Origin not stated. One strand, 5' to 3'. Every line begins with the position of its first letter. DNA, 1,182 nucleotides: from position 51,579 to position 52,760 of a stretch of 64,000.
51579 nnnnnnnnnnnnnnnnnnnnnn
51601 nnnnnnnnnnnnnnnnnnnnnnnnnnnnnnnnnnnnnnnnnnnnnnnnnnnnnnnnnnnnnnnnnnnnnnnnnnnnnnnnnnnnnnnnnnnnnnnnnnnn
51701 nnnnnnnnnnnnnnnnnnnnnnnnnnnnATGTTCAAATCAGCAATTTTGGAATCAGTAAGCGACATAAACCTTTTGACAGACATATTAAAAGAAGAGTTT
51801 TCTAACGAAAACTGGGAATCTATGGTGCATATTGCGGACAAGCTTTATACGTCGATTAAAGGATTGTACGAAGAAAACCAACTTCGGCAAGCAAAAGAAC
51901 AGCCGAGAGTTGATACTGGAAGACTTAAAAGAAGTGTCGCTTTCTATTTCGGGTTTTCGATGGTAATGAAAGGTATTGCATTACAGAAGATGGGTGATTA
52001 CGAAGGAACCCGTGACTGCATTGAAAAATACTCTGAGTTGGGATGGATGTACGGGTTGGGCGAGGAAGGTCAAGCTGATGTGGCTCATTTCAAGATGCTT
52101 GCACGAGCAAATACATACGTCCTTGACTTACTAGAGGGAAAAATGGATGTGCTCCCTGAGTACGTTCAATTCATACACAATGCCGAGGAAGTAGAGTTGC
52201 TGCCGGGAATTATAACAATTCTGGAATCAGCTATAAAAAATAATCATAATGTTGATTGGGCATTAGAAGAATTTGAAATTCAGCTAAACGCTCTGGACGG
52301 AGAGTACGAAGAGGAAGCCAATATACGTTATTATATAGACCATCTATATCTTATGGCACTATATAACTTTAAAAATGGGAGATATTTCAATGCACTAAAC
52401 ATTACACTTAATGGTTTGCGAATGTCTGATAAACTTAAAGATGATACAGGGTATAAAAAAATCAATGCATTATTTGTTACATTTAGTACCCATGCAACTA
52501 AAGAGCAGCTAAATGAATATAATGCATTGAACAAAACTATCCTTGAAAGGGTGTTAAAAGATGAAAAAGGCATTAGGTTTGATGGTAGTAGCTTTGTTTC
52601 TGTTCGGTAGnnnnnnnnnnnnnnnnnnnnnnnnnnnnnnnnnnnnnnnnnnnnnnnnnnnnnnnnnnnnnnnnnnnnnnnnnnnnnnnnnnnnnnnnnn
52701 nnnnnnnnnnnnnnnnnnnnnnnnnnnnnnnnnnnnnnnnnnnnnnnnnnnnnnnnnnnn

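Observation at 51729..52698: Second candidate peptide-signalling pair: HTH-less TPR protein plus overlapping secreted pre-peptide with tandem NHGANS repeat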

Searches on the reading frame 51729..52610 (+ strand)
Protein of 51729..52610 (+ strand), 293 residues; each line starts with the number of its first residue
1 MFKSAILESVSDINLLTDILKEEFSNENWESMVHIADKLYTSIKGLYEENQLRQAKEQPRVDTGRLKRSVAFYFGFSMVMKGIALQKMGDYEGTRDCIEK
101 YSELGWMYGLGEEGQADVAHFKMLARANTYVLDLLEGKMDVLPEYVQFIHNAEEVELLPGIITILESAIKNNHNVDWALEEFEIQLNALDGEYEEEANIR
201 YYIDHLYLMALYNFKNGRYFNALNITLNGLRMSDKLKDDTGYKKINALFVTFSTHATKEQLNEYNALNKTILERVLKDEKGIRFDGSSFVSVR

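Call 3: search_protein_families(library=pfam, proteins=[window:51729-52610:+], max_evalue=1)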
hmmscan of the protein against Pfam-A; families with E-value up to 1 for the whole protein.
window:51729-52610:+ (293 aa): 1 family
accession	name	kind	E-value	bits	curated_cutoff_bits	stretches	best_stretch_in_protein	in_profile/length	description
PF20277.3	CTD11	-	0.21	12.6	27.7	0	217-279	60-121/138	C-terminal domain 11 of the ABC-three component (ABC-3C) systems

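Call 4: search_protein_families(library=phrogs, proteins=[window:51729-52610:+], max_evalue=0.01)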
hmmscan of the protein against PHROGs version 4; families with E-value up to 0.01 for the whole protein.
window:51729-52610:+ (293 aa): 1 family
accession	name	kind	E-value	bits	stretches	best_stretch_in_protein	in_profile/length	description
phrog_5208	-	unknown function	0.0039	17.3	0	170-263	229-317/372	-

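Call 9: find_homologous_proteins(query=window:51729-52610:+, max_evalue=0.001)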
Query window:51729-52610:+ (293 aa): 86 proteins with E <= 0.001 among 872 candidates.
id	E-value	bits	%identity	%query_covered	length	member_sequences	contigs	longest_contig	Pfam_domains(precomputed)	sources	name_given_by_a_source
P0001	5.9e-185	631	98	100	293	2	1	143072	-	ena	-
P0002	3.1e-154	531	80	100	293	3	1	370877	-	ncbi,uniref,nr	ncbi:DNA-binding protein [Paenibacillus polymyxa]|uniref:DNA-binding protein n=1 Tax=Paenibacillus p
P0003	3.0e-150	518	80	100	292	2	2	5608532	-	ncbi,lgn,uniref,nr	ncbi:DNA-binding protein [Paenibacillus brasilensis]|uniref:Tetratricopeptide (TPR) repeat protein n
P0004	2.9e-149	514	79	100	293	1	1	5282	-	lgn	-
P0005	1.0e-148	513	80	100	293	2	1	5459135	-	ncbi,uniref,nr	ncbi:DNA-binding protein [Paenibacillus polymyxa]|uniref:DNA-binding protein n=1 Tax=Paenibacillus p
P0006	1.3e-148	512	79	100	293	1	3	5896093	-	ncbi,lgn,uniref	ncbi:DNA-binding protein [Paenibacillus sp. FSL L8-0638]|uniref:DNA-binding protein n=1 Tax=Paenibac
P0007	5.2e-148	510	78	100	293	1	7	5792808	-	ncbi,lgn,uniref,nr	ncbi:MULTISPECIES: DNA-binding protein [Paenibacillus]|uniref:DNA-binding protein n=1 Tax=Paenibacil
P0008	3.7e-147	507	78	100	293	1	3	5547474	-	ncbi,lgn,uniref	ncbi:DNA-binding protein [Paenibacillus sp. FSL L8-0644]|uniref:DNA-binding protein n=1 Tax=Paenibac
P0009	1.3e-146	506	78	100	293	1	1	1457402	-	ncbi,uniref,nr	ncbi:tetratricopeptide (TPR) repeat protein [Paenibacillus polymyxa]|uniref:DNA-binding protein n=1 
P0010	2.6e-146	505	76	100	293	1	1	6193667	-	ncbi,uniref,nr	ncbi:DNA-binding protein [Paenibacillus peoriae]|uniref:DNA-binding protein n=1 Tax=Paenibacillus pe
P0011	1.1e-144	499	77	100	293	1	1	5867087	-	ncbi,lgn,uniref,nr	ncbi:DNA-binding protein [Paenibacillus polymyxa]|uniref:DNA-binding protein n=1 Tax=Paenibacillus p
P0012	9.1e-144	496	76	100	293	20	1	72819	-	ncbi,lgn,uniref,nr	ncbi:nucleoside triphosphate pyrophosphohydrolase family protein [Paenibacillus polymyxa]|uniref:DNA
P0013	2.2e-142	492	75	100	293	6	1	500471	-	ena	-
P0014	4.0e-141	488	74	100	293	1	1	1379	-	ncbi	ncbi:hypothetical protein D3C74_312380 [compost metagenome]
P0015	1.8e-131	456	70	100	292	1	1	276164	-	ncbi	ncbi:DNA-binding protein [Paenibacillus sp. NPDC055715]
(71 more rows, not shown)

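Call 10: search_dna_similar(query=window:51729-52610:+, collection=phages, mode=protein, max_rows=30, max_evalue=0.001)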
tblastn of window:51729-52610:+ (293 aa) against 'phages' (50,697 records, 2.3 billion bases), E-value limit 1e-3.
Records with a match: 1; places in all: 1; records where one place covers at least 80% of the query: 1.
Best place of each record, by identity: <60% 1.
By first word of the organism name: Brevibacillus 1.
By host as written in the record: Brevibacillus laterosporus 1.
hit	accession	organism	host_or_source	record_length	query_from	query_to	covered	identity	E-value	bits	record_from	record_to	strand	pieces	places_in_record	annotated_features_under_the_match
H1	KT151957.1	Brevibacillus phage SecTim467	Brevibacillus laterosporus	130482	29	289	89%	29.4%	2e-23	105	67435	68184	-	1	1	putative DNA-binding protein | hypothetical protein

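Call 11: search_protein_families(library=ncbifam, proteins=[window:51729-52610:+], max_evalue=0.1)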
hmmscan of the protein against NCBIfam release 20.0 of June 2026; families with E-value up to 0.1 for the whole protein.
window:51729-52610:+ (293 aa): 0 families

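Call 12: find_encoding_contigs(protein=P0001, flank=10000, max_places=3)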
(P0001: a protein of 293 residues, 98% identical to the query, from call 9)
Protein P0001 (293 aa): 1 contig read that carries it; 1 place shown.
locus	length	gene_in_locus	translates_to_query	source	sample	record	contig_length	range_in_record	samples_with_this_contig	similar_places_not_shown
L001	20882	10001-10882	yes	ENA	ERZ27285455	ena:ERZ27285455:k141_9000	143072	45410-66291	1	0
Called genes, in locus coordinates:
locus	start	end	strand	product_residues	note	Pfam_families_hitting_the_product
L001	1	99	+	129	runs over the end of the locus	-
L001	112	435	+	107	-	PF26835:Phage_T4_Y04K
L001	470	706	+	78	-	-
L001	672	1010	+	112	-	-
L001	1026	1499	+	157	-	-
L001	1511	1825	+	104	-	-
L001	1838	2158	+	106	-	-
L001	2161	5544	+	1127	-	PF02811:PHP, PF07733:DNA_pol3_alpha, PF17657:DNA_pol3_finger, PF14579:HHH_6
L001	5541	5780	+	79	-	-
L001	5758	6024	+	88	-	-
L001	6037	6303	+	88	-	-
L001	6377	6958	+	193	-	PF05866:RusA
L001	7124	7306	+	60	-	-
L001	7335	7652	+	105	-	-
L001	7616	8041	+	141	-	-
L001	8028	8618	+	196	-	-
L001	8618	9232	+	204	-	-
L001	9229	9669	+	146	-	-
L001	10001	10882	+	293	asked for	-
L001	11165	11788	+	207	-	-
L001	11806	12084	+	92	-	-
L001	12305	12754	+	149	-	PF04014:MazE_antitoxin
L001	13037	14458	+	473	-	-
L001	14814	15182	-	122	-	-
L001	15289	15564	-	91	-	-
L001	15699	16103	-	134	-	-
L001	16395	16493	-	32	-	-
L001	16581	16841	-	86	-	-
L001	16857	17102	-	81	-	-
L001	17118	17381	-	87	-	-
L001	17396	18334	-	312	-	PF02557:VanY, PF13539:Peptidase_M15_4, PF01471:PG_binding_1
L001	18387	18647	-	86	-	-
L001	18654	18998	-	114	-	-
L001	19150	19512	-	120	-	-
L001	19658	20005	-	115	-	-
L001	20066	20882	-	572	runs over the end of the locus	PF24517:CBM96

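Call 17: find_related_loci(query=A1, collection=viral_contigs, flank=6000)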
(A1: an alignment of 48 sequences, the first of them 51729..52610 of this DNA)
Query A1 (293 aa) in viral_contigs; peptide patterns used: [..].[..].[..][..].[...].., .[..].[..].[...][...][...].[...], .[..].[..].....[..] (x = any residue, [..] = any of these).
113 stretches matched a pattern; 1 encode a relative of the query (tblastn E <= 1e-3); 1 distinct loci.
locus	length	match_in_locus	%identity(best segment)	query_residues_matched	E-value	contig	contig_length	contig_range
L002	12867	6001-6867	64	1-290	5e-130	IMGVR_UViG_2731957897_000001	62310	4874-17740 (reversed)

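Call 19: find_related_loci(query=A2, collection=genome_contigs, flank=4000)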
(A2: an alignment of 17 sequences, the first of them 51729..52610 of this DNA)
Query A2 (293 aa) in genome_contigs; peptide patterns used: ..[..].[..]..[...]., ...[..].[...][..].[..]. (x = any residue, [..] = any of these).
107 stretches matched a pattern; 57 encode a relative of the query (tblastn E <= 1e-3); 57 distinct loci.
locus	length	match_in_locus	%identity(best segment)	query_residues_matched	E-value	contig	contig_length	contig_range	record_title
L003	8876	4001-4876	80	1-293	2e-160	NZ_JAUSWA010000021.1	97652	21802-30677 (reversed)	Paenibacillus brasilensis strain DSM 14914 Ga0480240_21, whole genome shotgun sequence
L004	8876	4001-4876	65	1-293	1e-129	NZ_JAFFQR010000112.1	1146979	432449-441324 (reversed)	Paenibacillus farraposensis strain UY79 NODE_285_length_1146909_cov_45.284027, whole genome shotgun sequence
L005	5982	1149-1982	47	10-286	2e-76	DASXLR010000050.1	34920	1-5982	MAG TPA_asm: Paenibacillus sp. isolate SMAG_U5307 k141_5196676, whole genome shotgun sequence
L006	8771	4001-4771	49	16-280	3e-76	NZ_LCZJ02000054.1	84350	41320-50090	Paenibacillus etheri strain SH7 Contig_5, whole genome shotgun sequence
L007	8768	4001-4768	50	16-280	1e-75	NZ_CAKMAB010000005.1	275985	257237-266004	Paenibacillus pseudetheri strain CIP 111894, whole genome shotgun sequence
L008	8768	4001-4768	48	16-279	1e-73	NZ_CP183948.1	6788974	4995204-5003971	Paenibacillus nitricinens strain AC7 chromosome, complete genome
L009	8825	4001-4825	47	3-286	1e-79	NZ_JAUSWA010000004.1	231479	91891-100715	Paenibacillus brasilensis strain DSM 14914 Ga0480240_04, whole genome shotgun sequence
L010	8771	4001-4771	46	16-274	5e-67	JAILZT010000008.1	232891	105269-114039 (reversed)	MAG: Paenibacillus sp. isolate HOT.CON.154 Contig8, whole genome shotgun sequence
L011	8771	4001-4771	42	16-280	2e-64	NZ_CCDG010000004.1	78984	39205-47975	Paenibacillus camerounensis strain G4, whole genome shotgun sequence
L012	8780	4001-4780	40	12-279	7e-62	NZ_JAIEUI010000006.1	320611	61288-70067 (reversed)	Paenibacillus piscarius strain P121 NODE_6_length_320611_cov_129.245358, whole genome shotgun sequence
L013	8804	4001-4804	41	10-284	3e-61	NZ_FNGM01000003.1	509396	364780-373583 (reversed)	Paenibacillus jilunlii strain CGMCC 1.10239, whole genome shotgun sequence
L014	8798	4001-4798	40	10-280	3e-60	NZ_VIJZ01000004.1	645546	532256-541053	Paenibacillus ottowii strain MS2379 NODE_4_length_645546_cov_70.943296, whole genome shotgun sequence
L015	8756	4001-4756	39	12-271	2e-60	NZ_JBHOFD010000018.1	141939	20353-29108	Paenibacillus sp. CN-4 ctg_18, whole genome shotgun sequence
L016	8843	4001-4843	39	6-292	3e-60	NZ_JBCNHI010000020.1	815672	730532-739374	Paenibacillus jamilae strain NRS-1303 NRS_1303_contig_0000020, whole genome shotgun sequence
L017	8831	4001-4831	40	10-292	3e-60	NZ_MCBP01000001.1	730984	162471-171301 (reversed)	Paenibacillus kribbensis strain 6hRe76 Scaffold1_1, whole genome shotgun sequence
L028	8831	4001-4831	36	2-282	6e-53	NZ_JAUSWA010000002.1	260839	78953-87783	Paenibacillus brasilensis strain DSM 14914 Ga0480240_02, whole genome shotgun sequence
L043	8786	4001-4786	32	2-267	1e-39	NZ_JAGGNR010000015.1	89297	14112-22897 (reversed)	Paenibacillus polymyxa strain ISL-58 ISL58_16, whole genome shotgun sequence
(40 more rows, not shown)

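Call 38: search_protein_families(library=pfam, proteins=[L014:3351-3797:+, L014:1728-3227:+, L014:5002-5892:-, L028:3492-3836:-, L028:5014-5493:+, L043:3487-3834:-, L043:4990-6183:+, L006:5102-6175:+, L003:3481-3894:+, L003:2847-3494:+], max_evalue=0.001)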
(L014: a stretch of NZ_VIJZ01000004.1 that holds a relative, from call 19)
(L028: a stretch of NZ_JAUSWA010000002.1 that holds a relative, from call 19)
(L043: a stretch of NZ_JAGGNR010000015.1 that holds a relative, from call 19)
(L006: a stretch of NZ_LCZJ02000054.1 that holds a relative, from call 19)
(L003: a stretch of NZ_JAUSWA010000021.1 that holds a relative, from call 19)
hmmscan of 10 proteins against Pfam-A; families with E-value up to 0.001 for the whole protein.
L014:3351-3797:+ (148 aa): 4 families
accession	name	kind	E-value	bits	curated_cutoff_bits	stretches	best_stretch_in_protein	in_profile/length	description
PF13673.13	Acetyltransf_10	-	1.6e-13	51.2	23.6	1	40-130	14-113/128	Acetyltransferase (GNAT) domain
PF13508.13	Acetyltransf_7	-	2.8e-12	47.3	27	1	61-126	12-84/84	Acetyltransferase (GNAT) domain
PF00583.31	Acetyltransf_1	-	3.3e-10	40.7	20.7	1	52-124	34-116/116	Acetyltransferase (GNAT) family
PF08445.16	FR47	-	0.00018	21.9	22.1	1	67-127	17-80/86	FR47-like protein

L014:1728-3227:+ (499 aa): 3 families
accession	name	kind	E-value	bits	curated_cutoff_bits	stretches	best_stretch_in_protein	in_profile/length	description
PF20629.2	GD_AH_C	-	3.9e-101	337.9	26.8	1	259-498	1-242/242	D-galactarate/Altronate dehydratase, C-terminal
PF04295.18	GD_AH_second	-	5e-46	156.6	27.3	1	114-249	1-135/136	D-galactarate dehydratase/Altronate hydrolase, second domain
PF08666.17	SAF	-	4.2e-13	50.1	21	1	11-84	1-62/63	SAF domain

L014:5002-5892:- (296 aa): 0 families

L028:3492-3836:- (114 aa): 4 families
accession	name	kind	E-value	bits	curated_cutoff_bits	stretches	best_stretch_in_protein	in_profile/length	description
PF01381.28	HTH_3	-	1.1e-18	67.5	23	1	11-65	1-55/55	Helix-turn-helix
PF13560.12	HTH_31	-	4.4e-12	46.6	27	1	8-62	3-58/64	Helix-turn-helix domain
PF13443.12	HTH_26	-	2.8e-08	34.3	22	1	10-69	1-61/63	Cro/C1-type HTH DNA-binding domain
PF12844.13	HTH_19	-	1.5e-07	31.6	30.2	1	8-67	1-60/64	Helix-turn-helix domain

L028:5014-5493:+ (159 aa): 1 family
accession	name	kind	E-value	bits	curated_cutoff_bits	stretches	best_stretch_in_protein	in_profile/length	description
PF02590.22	SPOUT_MTase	-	3.6e-58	196.4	27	1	1-158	1-154/154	Predicted SPOUT methyltransferase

L043:3487-3834:- (115 aa): 5 families
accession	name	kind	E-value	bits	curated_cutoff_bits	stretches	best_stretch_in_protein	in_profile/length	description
PF01381.28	HTH_3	-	6.4e-19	68.2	23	1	11-65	1-55/55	Helix-turn-helix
PF13560.12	HTH_31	-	8.9e-14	52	27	1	7-64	2-60/64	Helix-turn-helix domain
PF13443.12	HTH_26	-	1.2e-09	38.7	22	1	10-71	1-63/63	Cro/C1-type HTH DNA-binding domain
PF12844.13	HTH_19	-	2.9e-08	33.9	30.2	1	8-67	1-60/64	Helix-turn-helix domain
PF13413.12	HTH_25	-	1.2e-06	28.7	24.6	0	11-43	2-34/62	Helix-turn-helix domain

L043:4990-6183:+ (397 aa): 1 family
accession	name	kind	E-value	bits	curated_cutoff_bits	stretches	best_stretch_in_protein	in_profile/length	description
PF06013.18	WXG100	-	1.1e-14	54.9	27.3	1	4-87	2-85/86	Proteins of 100 residues with WXG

L006:5102-6175:+ (357 aa): 1 family
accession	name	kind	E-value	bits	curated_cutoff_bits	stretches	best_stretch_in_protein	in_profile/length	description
PF01408.29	GFO_IDH_MocA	-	1.7e-09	38.8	24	1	5-105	1-103/120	Oxidoreductase family, NAD-binding Rossmann fold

L003:3481-3894:+ (137 aa): 1 family
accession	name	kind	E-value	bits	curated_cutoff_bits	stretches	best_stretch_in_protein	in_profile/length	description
PF01019.26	G_glu_transpept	-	3.6e-27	95.8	27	1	2-132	388-512/512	Gamma-glutamyltranspeptidase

L003:2847-3494:+ (215 aa): 1 family
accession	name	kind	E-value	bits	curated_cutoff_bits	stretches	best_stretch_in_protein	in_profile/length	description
PF00528.27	BPD_transp_1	-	1.6e-24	87.1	26.4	1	61-209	8-164/184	Binding-protein-dependent transport system inner membrane component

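Call 39: predict_structure(alignment_id=A1)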
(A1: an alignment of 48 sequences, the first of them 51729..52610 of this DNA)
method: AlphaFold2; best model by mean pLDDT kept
length: 293 residues; sequences in the alignment: 48
mean_pLDDT: 90.7   pTM: 0.84
mean pLDDT of the five models: 90.7, 90.1, 88.6, 88.4, 88.2
residues with pLDDT >= 90: 207; 70-90: 77; 50-70: 8; < 50: 1
segments of 3 or more residues with pLDDT < 50: none
pLDDT, mean of each block of 10 residues (from residue 1): 72 92 90 96 93 90 82 96 96 97 88 93 94 95 95 85 96 96 90 81 95 97 97 89 95 97 94 82 76 68
secondary structure, 60 per line:
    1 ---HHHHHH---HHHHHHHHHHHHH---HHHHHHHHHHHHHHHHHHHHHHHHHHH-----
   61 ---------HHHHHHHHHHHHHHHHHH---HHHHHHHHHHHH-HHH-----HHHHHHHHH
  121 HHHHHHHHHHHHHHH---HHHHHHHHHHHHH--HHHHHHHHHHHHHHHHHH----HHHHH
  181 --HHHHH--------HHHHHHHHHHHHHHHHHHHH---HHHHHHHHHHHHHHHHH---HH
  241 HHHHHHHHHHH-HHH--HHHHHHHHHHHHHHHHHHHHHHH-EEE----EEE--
elements in order: H4-9 H13-25 H29-55 H70-87 H91-102 H112-135 H139-151 H154-171 H176-180 H183-187 H196-215 H219-235 H239-251 H258-280 E282-284 E289-291

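Call 41: fold_search(model_id=the predicted structure, library=pdb)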
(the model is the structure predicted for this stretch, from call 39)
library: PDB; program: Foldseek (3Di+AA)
matches with E <= 10: 950; with E <= 0.001: 0
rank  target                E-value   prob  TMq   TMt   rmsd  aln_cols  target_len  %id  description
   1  6t46_E                2.1e-02  1.00  0.51  0.43   9.4       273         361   12  Structure of the Rap conjugation gene regulator of the plasmid pLS20 in complex with the Phr* peptide (released 2020-06-24)
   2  9y6s_6s               2.3e-02  1.00  0.43  0.49  11.4       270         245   11  96-nm repeat of the Leishmania tarentolae doublet microtubule (released 2025-12-17)
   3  6hc2_S                3.3e-02  0.99  0.37  0.31  15.0       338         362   11  Crystal structure of NuMA/LGN hetero-hexamers (released 2019-05-29)
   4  6hc2_A                3.3e-02  0.99  0.38  0.32  13.9       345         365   12  Crystal structure of NuMA/LGN hetero-hexamers (released 2019-05-29)
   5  3uq3_A                5.8e-02  0.99  0.29  0.32  17.3       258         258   14  TPR2AB-domain:pHSP90-complex of yeast Sti1 (released 2012-01-18)
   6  1w3b_A                6.1e-02  0.72  0.22  0.18  18.5       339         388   13  The superhelical TPR domain of O-linked GlcNAc transferase reveals structural similarities to importin alpha. (released 2004-09-09)
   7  6hc2_C                6.3e-02  0.99  0.38  0.32  15.3       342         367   10  Crystal structure of NuMA/LGN hetero-hexamers (released 2019-05-29)
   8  3sf4_A                7.5e-02  1.00  0.46  0.40   7.3       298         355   12  Crystal structure of the complex between the conserved cell polarity proteins Inscuteable and LGN (released 2011-11-23)
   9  4a1s_A                9.4e-02  1.00  0.44  0.39   8.0       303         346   13  Crystallographic structure of the Pins:Insc complex (released 2012-03-28)
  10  9up5_A                9.4e-02  0.98  0.35  0.31  14.0       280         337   12  Crystal structure of LapB from Klebsiella pneumoniae (released 2026-03-04)
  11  5a7d_H                9.8e-02  1.00  0.40  0.35  11.4       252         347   11  Tetrameric assembly of LGN with Inscuteable (released 2016-08-03)
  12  5a7d_C                9.8e-02  0.99  0.39  0.34  13.3       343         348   13  Tetrameric assembly of LGN with Inscuteable (released 2016-08-03)
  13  4gpk_K                1.0e-01  0.95  0.34  0.30  17.1       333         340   15  Crystal structure of NprR in complex with its cognate peptide NprX (released 2013-07-03)
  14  8hmd_C                1.1e-01  0.97  0.39  0.11  13.6       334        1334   14  base module state 2 of Tetrahymena IFT-A (released 2023-06-14)
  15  8v24_A                1.1e-01  0.96  0.28  0.26  13.6       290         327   11  LapB cytoplasmic domain in complex with LpxC (released 2024-04-24)
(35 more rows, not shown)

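Call 42: search_protein_representatives(alignment_id=A1)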
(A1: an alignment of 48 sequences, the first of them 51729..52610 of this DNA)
Query: 48 sequences, 289 profile positions. Proteins with E-value up to 0.001 (for the whole library): 332; up to 1e-10: 243; up to 1e-30: 139. The best 150 are listed.
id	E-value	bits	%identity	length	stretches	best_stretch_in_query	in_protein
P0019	9.0e-119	412.6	-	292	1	2-287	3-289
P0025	2.1e-118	411.4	-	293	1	1-286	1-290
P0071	7.7e-108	376.7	-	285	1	2-273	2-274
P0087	2.0e-104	365.5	-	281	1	4-286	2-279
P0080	1.5e-98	346.3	-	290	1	4-288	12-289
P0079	1.2e-93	330.2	-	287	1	2-287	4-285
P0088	1.4e-91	323.3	-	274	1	8-272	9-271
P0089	1.1e-89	317.1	-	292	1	3-283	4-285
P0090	3.4e-87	308.9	-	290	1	1-285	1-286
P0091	8.7e-83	294.5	-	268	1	4-273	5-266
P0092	1.1e-81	290.8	-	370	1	5-278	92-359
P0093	6.1e-81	288.4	-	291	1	8-284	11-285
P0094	1.1e-76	274.5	-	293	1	2-287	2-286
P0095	1.9e-76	273.7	-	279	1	2-282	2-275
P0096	9.4e-75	268.1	-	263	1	2-274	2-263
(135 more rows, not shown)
